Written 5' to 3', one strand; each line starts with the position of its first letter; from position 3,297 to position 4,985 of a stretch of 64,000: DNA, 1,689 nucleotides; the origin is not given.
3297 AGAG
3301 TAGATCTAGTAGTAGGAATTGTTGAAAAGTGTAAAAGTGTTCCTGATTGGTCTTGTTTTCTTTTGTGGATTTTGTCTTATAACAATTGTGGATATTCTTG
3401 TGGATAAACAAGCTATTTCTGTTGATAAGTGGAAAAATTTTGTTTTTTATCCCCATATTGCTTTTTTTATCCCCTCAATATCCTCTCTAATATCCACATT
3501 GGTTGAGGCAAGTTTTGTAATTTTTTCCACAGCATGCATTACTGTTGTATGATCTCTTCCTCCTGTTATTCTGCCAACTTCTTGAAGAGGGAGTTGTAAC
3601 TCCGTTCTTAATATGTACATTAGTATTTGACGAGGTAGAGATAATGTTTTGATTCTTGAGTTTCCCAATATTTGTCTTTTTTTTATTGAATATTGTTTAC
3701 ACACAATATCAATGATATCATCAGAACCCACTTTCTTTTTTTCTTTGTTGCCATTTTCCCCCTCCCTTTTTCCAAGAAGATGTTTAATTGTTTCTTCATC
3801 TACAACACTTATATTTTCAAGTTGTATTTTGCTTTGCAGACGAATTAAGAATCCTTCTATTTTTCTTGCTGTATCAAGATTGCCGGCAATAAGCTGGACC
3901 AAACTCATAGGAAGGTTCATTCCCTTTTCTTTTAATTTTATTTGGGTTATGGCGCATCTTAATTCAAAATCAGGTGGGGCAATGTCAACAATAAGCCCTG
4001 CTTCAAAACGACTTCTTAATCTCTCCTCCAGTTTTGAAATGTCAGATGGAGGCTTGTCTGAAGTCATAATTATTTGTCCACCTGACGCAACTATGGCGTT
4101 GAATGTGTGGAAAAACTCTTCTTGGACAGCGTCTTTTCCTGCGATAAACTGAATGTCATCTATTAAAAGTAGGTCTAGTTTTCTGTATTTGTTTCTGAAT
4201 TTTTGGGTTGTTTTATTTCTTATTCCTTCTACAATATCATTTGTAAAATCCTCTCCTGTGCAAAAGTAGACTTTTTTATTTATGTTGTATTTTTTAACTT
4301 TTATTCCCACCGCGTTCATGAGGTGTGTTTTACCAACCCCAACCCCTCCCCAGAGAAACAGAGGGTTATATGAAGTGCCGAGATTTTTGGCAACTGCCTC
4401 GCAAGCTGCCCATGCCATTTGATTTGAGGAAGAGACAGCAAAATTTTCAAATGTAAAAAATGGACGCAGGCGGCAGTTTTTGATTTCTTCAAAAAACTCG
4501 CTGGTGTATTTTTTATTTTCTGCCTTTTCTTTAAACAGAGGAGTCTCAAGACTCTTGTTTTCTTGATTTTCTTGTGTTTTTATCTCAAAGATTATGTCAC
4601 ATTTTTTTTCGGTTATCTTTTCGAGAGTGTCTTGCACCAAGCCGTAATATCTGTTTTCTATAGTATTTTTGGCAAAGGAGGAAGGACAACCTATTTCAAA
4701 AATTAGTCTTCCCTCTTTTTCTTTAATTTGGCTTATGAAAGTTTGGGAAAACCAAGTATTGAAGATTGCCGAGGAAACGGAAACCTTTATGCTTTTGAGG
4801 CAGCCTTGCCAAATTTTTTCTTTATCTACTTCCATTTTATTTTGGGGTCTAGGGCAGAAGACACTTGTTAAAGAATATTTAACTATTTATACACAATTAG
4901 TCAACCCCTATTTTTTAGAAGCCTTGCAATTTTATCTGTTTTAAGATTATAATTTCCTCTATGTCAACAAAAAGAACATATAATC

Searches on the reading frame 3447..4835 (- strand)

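Call 100: search_protein_families(library=pfam, proteins=[window:3447-4835:-], max_evalue=0.00001)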
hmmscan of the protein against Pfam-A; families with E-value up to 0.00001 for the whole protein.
window:3447-4835:- (462 aa): 5 families
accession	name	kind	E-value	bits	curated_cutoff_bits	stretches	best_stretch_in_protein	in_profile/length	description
PF00308.24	Bac_DnaA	-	1.5e-62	211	23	1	125-284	3-162/162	Bacterial DnaA ATPAse domain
PF08299.17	Bac_DnaA_C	-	3.1e-24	85.2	31.5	1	372-439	2-69/69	Bacterial dnaA protein helix-turn-helix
PF11638.13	DnaA_N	-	2.9e-09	36.9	24.6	1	6-71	1-63/65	DnaA N-terminal domain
PF01695.23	IstB_IS21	-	4.2e-09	36.7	24.1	1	157-262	93-195/238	IstB-like ATP binding protein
PF00004.35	AAA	-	2.3e-06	28.5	21.2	1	160-279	2-125/131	ATPase family associated with various cellular activities (AAA)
